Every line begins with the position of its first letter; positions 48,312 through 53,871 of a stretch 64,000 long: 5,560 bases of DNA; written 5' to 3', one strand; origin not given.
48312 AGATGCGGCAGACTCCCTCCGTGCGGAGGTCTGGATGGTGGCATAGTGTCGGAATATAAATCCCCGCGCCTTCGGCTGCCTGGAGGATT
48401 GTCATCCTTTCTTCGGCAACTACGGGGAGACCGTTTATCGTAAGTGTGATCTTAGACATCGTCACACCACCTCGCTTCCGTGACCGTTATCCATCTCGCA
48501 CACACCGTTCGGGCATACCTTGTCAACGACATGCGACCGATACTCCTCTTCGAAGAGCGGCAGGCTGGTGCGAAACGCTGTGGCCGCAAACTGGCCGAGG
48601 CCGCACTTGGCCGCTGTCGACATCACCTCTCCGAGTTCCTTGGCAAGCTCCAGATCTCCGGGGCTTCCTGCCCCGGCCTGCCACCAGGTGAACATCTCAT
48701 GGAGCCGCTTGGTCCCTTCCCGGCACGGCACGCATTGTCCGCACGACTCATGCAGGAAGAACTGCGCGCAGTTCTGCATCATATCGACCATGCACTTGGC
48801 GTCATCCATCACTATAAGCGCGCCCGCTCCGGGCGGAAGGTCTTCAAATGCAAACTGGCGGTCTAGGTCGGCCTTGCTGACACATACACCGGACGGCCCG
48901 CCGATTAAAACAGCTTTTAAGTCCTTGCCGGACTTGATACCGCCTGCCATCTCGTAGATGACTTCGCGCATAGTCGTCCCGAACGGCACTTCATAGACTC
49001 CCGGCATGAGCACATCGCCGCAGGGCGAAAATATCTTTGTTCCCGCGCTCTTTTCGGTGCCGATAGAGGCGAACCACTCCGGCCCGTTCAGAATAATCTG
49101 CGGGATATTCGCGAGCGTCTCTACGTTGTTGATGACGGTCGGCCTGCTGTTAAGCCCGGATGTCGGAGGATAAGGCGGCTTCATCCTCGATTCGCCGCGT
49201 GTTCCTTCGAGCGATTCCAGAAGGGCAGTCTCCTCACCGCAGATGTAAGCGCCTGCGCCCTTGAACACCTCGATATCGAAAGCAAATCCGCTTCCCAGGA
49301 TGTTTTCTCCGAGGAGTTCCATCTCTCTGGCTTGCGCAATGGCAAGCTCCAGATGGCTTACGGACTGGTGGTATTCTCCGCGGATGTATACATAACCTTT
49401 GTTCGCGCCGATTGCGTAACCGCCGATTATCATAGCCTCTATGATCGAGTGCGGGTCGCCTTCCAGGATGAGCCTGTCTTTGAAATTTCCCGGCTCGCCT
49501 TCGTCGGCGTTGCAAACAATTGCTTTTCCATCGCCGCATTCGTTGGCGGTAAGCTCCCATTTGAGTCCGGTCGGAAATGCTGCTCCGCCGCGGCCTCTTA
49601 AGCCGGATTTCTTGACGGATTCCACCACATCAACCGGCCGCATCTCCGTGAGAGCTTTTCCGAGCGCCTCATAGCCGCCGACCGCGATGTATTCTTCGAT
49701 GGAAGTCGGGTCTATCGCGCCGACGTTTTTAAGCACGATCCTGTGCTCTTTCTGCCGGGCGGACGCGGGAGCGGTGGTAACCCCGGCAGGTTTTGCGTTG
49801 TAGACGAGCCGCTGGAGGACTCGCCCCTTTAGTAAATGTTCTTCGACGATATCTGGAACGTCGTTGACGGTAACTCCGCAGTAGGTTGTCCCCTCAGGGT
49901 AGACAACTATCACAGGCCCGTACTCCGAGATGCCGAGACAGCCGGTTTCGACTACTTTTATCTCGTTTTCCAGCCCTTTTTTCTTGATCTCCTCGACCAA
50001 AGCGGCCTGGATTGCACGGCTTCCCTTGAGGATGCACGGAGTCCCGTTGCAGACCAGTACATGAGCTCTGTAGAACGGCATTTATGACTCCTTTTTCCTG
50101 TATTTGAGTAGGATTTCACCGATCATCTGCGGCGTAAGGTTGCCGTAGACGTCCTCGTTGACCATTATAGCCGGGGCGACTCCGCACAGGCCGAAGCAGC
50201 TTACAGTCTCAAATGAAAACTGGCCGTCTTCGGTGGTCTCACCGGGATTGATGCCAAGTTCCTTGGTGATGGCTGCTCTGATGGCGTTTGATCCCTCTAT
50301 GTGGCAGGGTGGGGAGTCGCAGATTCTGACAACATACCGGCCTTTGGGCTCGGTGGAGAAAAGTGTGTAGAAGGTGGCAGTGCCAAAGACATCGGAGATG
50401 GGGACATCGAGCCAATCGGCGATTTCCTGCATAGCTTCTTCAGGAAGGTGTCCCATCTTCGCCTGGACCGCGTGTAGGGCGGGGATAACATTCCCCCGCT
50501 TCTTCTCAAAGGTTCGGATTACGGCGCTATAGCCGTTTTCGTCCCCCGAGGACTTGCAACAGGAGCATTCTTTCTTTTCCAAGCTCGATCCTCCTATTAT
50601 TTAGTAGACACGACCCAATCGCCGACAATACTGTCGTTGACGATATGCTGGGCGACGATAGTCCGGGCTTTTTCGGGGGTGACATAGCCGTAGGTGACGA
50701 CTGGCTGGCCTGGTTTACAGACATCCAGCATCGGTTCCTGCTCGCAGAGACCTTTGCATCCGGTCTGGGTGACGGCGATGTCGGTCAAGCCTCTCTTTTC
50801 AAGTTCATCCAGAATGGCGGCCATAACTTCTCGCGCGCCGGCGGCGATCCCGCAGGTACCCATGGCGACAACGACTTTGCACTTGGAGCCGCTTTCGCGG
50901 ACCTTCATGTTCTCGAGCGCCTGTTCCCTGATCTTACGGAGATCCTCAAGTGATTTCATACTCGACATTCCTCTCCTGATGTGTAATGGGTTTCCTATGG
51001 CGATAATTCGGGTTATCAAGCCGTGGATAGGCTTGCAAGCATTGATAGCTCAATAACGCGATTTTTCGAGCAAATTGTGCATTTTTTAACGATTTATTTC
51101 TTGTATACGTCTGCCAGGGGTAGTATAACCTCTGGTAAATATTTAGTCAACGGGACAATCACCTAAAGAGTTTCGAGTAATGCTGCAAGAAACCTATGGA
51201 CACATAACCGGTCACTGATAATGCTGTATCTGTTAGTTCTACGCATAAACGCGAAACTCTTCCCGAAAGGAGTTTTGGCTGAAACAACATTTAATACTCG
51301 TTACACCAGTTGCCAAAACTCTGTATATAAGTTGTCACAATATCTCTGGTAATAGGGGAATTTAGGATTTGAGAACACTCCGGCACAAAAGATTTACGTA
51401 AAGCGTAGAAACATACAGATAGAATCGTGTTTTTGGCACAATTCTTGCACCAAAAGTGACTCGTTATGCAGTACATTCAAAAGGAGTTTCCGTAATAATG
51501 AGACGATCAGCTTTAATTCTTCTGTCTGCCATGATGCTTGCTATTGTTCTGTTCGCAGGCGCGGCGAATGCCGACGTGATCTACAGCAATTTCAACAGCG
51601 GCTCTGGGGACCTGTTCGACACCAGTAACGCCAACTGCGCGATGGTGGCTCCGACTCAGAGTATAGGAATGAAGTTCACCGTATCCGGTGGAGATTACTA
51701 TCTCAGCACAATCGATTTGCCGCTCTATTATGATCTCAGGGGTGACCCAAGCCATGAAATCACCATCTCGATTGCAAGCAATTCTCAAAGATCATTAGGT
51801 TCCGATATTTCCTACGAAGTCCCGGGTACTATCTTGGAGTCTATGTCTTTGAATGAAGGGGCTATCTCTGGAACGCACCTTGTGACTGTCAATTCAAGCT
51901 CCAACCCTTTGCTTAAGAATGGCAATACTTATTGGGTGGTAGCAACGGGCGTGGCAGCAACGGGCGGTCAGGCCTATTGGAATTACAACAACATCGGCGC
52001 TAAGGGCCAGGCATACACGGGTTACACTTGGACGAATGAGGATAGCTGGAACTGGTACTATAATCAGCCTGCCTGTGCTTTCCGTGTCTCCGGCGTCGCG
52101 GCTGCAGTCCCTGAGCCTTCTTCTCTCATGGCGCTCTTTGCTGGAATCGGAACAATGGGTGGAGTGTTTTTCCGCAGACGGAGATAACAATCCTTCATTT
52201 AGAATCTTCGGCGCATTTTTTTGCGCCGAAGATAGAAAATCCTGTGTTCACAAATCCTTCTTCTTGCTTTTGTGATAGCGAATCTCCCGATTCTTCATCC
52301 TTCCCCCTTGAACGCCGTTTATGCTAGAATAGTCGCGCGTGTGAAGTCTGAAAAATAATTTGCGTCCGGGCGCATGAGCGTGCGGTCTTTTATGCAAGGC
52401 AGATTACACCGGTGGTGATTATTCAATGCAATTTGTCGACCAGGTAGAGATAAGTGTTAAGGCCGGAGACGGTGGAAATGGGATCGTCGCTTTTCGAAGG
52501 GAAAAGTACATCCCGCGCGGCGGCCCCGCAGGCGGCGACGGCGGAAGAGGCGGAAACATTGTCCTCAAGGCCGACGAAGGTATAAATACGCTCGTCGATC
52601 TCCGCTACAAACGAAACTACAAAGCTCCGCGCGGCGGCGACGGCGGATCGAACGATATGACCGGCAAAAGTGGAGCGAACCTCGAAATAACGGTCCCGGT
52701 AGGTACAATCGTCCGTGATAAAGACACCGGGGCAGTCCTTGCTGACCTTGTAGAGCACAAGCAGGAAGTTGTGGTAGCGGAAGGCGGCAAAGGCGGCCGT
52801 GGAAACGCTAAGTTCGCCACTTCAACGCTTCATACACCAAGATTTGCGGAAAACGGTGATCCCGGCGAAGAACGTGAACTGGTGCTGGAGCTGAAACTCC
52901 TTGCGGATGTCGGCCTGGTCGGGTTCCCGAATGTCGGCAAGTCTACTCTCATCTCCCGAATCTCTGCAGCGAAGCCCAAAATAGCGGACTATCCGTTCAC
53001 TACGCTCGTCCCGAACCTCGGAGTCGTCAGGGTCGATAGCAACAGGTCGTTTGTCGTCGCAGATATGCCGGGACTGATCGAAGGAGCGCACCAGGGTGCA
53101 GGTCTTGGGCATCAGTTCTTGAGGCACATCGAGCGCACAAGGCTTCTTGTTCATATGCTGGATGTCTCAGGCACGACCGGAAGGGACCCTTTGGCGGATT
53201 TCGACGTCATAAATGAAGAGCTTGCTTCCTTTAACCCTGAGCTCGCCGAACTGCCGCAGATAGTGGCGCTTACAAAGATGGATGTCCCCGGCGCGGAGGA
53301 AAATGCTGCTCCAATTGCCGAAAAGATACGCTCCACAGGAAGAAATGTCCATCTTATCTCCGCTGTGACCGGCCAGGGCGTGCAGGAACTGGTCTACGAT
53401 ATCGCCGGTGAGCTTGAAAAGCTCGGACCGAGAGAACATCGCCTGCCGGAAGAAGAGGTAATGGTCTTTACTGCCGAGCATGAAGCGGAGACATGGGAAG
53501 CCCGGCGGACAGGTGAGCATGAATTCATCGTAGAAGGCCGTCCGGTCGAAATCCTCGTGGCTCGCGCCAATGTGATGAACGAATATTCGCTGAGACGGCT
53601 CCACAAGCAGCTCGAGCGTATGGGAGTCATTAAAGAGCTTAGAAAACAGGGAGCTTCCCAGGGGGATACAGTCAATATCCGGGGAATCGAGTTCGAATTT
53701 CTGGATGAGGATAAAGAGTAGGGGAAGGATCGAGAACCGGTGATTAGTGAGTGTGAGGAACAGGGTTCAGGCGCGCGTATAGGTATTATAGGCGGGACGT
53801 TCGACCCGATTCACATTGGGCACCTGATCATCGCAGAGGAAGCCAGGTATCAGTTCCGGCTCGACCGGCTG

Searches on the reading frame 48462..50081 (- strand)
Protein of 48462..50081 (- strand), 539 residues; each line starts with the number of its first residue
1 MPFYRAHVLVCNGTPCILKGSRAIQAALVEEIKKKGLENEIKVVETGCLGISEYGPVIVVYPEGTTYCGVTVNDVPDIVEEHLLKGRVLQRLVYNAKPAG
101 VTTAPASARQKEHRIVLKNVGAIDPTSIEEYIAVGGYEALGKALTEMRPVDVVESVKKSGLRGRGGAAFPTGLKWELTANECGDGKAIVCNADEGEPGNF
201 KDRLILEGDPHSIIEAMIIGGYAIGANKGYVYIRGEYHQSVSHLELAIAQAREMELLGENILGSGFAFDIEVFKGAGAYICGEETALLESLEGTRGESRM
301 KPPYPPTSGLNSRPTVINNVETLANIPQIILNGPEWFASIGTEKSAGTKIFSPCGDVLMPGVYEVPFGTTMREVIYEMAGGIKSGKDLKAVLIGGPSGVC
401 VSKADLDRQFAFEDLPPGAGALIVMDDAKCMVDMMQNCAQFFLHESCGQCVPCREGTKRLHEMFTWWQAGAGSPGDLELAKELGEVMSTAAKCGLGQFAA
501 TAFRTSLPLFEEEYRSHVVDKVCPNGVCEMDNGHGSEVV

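Call 52: search_protein_families(library=pfam, proteins=[window:48462-50081:-])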
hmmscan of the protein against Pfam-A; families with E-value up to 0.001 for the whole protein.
window:48462-50081:- (539 aa): 5 families
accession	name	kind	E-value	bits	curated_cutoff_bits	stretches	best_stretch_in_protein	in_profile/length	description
PF01512.22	Complex1_51K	-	1.8e-46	158.2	31.2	1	156-327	1-149/150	Nuo51 FMN-binding domain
PF10589.14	NADH_4Fe-4S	-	2.2e-25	88.8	23.5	1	433-517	1-85/85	NADH-ubiquinone oxidoreductase-F iron-sulfur binding region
PF01257.25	2Fe-2S_thioredx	-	2e-08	34.6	24.8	1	5-81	65-143/145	Thioredoxin-like [2Fe-2S] ferredoxin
PF10531.15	SLBB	-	8.2e-05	22.8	27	1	355-391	6-41/55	SLBB domain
PF22461.2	SLBB_2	-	0.0001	22.8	27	1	355-410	7-63/79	SLBB domain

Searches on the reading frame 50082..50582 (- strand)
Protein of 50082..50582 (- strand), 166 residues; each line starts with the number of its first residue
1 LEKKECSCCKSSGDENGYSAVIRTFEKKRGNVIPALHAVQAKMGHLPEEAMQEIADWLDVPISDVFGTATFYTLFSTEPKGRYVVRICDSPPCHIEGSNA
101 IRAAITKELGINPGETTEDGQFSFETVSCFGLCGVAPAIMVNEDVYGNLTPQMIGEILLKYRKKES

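Call 52: search_protein_families(library=pfam, proteins=[window:50082-50582:-])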
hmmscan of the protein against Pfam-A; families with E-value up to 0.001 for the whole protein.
window:50082-50582:- (166 aa): 1 family
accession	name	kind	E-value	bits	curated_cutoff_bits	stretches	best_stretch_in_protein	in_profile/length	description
PF01257.25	2Fe-2S_thioredx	-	1e-51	175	24.8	1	20-161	3-144/145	Thioredoxin-like [2Fe-2S] ferredoxin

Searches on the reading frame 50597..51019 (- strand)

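Call 52: search_protein_families(library=pfam, proteins=[window:50597-51019:-])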
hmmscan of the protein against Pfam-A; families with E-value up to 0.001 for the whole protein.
window:50597-51019:- (140 aa): 1 family
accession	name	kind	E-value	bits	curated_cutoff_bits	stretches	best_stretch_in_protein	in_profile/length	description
PF01257.25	2Fe-2S_thioredx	-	0.00011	22.5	24.8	1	45-124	64-143/145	Thioredoxin-like [2Fe-2S] ferredoxin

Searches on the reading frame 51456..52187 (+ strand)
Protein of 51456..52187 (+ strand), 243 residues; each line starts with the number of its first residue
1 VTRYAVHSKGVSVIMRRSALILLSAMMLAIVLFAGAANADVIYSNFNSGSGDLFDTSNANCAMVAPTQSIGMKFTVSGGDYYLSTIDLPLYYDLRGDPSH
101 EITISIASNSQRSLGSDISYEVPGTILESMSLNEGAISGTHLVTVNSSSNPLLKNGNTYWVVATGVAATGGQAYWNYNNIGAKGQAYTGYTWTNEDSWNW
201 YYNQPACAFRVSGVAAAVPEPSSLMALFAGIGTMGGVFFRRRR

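Call 53: search_protein_families(library=pfam, proteins=[window:51456-52187:+])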
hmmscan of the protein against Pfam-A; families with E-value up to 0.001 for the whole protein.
window:51456-52187:+ (243 aa): 1 family
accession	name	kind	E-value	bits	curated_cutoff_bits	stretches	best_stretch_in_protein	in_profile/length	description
PF07589.16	PEP-CTERM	-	1.6e-05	25.3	20.7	1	217-242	1-24/24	PEP-CTERM motif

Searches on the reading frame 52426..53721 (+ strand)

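Call 53: search_protein_families(library=pfam, proteins=[window:52426-53721:+])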
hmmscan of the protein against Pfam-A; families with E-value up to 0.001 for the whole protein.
window:52426-53721:+ (431 aa): 5 families
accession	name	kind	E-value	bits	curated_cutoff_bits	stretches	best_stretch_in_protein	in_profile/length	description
PF01018.28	GTP1_OBG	-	1.3e-61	207.2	27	1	4-158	1-155/155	GTP1/OBG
PF01926.29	MMR_HSR1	-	4e-26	91.8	21.9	1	161-284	1-113/113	50S ribosome-binding GTPase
PF09269.16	DUF1967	-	7.8e-19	67.9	27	1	362-425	7-70/70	Domain of unknown function (DUF1967)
PF02421.24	FeoB_N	-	1.1e-09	38.5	27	1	162-217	3-57/156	Ferrous iron transport protein B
PF03193.22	RsgA_GTPase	-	6.1e-05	23.3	30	0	274-329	52-107/174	RsgA GTPase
